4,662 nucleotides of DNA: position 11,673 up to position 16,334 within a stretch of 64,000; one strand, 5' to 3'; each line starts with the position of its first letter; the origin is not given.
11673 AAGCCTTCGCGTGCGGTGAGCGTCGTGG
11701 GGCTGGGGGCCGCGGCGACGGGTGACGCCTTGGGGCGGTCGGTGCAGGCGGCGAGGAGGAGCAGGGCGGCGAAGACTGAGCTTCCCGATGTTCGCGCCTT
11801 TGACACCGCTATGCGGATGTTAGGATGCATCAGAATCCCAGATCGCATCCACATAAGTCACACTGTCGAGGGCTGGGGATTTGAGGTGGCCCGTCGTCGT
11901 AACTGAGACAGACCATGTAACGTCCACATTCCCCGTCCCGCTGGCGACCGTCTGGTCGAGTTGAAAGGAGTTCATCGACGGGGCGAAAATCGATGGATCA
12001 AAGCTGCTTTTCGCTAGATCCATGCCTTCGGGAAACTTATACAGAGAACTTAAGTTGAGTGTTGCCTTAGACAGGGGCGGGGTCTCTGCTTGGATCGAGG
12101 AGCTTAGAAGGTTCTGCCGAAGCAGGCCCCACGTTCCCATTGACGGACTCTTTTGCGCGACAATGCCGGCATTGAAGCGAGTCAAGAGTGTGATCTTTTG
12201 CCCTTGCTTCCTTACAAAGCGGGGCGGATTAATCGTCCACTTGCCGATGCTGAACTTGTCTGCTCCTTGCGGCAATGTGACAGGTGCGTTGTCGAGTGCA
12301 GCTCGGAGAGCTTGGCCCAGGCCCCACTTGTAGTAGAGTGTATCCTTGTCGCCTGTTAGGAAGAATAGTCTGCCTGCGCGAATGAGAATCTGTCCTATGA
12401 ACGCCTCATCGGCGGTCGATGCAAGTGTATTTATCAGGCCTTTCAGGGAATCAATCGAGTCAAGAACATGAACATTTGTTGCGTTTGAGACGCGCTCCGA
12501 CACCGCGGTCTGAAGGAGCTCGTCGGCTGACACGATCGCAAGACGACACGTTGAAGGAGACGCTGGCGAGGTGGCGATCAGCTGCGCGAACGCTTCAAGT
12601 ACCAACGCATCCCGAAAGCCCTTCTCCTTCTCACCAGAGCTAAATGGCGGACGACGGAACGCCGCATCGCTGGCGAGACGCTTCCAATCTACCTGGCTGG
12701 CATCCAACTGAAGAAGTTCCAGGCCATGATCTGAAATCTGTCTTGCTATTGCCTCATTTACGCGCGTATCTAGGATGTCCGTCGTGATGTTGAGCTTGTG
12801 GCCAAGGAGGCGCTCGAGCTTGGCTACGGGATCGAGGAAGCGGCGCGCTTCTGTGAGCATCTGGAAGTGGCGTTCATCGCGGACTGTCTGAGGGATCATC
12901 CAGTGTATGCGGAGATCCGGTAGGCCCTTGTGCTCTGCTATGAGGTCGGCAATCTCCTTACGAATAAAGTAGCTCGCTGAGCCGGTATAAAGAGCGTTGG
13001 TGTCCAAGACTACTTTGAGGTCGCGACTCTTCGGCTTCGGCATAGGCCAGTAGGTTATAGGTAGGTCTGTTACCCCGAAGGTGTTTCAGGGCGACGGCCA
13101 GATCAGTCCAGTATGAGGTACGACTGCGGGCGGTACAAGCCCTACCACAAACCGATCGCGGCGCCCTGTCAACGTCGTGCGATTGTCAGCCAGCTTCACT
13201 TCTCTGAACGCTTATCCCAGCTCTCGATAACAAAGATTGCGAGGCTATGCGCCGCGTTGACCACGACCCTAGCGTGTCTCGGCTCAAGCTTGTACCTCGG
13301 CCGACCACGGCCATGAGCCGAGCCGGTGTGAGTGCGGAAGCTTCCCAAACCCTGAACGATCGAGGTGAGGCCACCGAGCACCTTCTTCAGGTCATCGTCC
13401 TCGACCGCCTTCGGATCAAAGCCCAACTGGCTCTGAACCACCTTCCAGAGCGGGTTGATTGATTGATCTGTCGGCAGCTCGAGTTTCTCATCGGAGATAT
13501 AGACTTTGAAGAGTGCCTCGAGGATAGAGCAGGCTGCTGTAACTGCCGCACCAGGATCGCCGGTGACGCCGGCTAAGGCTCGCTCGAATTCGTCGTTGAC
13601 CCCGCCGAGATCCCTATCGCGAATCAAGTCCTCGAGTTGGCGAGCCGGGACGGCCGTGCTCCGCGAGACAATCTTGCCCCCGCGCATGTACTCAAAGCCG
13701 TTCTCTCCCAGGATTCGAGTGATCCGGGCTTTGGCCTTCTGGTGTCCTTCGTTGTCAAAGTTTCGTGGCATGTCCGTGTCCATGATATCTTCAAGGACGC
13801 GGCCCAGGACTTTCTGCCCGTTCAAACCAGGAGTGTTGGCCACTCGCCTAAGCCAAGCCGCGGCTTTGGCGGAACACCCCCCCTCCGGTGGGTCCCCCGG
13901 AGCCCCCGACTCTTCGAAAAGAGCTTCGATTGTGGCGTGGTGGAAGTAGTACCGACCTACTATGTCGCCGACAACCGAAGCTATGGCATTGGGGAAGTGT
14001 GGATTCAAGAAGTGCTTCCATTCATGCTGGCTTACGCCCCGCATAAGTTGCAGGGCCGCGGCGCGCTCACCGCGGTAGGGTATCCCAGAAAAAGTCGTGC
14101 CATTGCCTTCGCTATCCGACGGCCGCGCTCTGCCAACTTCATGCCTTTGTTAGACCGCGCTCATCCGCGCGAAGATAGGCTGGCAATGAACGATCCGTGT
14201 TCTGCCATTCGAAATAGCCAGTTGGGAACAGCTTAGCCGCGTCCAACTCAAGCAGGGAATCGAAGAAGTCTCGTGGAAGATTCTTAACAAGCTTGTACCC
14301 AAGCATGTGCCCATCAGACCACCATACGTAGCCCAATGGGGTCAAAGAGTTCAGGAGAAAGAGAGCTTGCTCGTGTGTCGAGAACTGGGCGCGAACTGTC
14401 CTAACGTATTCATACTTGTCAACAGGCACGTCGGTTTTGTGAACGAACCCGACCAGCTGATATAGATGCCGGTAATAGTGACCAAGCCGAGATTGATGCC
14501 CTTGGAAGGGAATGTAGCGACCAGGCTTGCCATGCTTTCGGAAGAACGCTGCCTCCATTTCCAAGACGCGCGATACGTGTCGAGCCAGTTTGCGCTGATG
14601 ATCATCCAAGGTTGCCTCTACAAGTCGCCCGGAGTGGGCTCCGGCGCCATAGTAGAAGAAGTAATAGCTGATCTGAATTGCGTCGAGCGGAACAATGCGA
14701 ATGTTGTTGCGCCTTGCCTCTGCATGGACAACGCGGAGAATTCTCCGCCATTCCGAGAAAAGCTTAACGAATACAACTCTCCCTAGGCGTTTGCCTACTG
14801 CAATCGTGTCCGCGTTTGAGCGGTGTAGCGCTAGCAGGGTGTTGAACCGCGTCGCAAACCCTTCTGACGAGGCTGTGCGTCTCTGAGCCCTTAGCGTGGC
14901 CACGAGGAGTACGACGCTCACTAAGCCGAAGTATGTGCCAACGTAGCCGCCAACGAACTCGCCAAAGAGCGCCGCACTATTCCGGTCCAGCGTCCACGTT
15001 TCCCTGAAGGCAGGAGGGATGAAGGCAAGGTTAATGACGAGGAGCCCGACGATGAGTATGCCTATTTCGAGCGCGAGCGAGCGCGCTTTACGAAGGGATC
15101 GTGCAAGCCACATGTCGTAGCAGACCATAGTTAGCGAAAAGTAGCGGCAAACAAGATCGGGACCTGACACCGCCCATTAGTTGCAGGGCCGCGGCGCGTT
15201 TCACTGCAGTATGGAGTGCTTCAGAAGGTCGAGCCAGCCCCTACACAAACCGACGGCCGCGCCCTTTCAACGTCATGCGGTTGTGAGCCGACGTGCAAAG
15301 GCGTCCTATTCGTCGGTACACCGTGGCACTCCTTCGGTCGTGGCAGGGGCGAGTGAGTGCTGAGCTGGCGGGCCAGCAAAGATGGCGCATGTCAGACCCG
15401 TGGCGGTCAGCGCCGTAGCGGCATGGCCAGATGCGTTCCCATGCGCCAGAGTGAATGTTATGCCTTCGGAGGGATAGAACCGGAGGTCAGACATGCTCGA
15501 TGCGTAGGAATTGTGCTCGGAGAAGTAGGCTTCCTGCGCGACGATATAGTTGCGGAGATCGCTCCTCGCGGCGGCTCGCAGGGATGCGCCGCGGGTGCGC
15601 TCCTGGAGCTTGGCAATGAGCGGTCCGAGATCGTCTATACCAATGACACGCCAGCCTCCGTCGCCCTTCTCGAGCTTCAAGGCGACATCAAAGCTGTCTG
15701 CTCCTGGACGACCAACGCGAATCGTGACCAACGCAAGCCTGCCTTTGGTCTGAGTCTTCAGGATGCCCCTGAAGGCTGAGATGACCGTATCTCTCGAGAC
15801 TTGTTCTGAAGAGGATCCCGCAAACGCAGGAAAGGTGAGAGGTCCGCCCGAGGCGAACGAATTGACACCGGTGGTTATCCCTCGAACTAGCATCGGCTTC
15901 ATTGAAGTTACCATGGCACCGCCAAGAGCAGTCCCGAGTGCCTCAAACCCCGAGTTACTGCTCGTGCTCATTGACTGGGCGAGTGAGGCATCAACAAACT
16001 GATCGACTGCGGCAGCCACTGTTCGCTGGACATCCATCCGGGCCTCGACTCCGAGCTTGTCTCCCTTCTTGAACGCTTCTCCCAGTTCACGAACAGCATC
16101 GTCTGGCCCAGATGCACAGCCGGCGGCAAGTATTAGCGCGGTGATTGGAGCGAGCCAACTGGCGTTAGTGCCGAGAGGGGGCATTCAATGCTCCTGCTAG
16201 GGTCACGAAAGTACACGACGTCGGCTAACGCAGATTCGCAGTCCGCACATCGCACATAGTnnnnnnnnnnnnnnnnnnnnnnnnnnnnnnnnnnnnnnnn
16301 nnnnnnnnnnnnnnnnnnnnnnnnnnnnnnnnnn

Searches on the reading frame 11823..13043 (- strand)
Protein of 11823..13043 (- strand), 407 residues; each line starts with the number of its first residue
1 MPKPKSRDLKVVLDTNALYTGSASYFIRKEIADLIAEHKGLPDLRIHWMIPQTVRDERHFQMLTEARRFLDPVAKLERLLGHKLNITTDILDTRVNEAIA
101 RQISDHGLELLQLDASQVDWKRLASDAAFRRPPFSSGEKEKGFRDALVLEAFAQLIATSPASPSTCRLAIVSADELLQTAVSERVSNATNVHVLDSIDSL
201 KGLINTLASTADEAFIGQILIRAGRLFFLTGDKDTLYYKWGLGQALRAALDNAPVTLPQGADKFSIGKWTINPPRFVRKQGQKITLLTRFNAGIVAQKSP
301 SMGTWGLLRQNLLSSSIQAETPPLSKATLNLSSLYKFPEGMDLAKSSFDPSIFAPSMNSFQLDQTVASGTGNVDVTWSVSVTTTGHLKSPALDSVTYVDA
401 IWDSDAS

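Call 45: search_protein_families(library=pfam, proteins=[window:11823-13043:-], max_evalue=0.001)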
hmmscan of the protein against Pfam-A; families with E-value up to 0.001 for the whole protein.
window:11823-13043:- (407 aa): 1 family
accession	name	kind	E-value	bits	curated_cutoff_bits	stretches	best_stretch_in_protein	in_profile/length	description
PF16289.11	PIN_12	-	6e-09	37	32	1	11-174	1-169/172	PIN domain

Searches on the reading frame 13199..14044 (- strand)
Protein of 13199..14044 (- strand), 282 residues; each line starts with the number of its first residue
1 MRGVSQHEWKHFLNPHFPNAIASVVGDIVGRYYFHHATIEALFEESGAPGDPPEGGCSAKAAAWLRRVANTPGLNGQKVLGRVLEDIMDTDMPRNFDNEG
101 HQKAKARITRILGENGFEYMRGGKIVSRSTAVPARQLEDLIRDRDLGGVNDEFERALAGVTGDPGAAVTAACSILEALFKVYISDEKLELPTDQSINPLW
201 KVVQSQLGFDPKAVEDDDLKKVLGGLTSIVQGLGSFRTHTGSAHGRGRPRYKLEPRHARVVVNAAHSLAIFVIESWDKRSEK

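Call 11: search_protein_families(library=pfam, proteins=[window:13199-14044:-], max_evalue=0.01)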
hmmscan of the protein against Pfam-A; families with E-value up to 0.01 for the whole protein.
window:13199-14044:- (282 aa): 1 family
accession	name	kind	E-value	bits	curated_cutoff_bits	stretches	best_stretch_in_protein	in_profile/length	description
PF14355.11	Abi_C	-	9.6e-20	70.9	24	1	199-273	3-82/83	Abortive infection C-terminus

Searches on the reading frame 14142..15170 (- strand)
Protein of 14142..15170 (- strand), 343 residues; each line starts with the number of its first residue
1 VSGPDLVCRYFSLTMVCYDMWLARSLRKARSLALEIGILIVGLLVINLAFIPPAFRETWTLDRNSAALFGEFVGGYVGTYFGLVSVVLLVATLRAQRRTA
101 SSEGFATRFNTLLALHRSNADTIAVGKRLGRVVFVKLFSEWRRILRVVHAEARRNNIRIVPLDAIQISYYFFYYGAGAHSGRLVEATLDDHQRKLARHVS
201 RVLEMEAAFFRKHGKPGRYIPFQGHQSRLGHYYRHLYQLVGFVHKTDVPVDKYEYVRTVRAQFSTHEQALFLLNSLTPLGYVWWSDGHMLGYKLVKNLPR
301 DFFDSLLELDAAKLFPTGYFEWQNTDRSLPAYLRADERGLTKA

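Call 11: search_protein_families(library=pfam, proteins=[window:14142-15170:-], max_evalue=0.01)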
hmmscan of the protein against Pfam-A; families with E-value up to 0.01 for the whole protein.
window:14142-15170:- (343 aa): 1 family
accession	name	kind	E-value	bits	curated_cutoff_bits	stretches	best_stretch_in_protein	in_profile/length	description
PF16872.10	putAbiC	-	1.8e-19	70.4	22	1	225-302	2-79/80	Putative phage abortive infection protein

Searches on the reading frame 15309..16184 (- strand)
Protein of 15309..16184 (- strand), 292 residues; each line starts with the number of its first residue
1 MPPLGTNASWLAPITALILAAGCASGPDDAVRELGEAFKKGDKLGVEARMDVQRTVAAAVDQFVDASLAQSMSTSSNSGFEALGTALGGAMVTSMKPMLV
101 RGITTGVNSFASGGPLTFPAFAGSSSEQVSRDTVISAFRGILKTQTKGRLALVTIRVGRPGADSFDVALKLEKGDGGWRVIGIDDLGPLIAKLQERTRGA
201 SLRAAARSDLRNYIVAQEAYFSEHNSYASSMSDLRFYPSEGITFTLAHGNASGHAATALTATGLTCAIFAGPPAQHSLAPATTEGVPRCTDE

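Call 11: search_protein_families(library=pfam, proteins=[window:15309-16184:-], max_evalue=0.01)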
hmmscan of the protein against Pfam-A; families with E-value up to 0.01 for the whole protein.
window:15309-16184:- (292 aa): 1 family
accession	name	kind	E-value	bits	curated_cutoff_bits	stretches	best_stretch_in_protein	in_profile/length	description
PF11159.13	DUF2939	-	6.2e-05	23.7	24.8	1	17-96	2-81/93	Protein of unknown function (DUF2939)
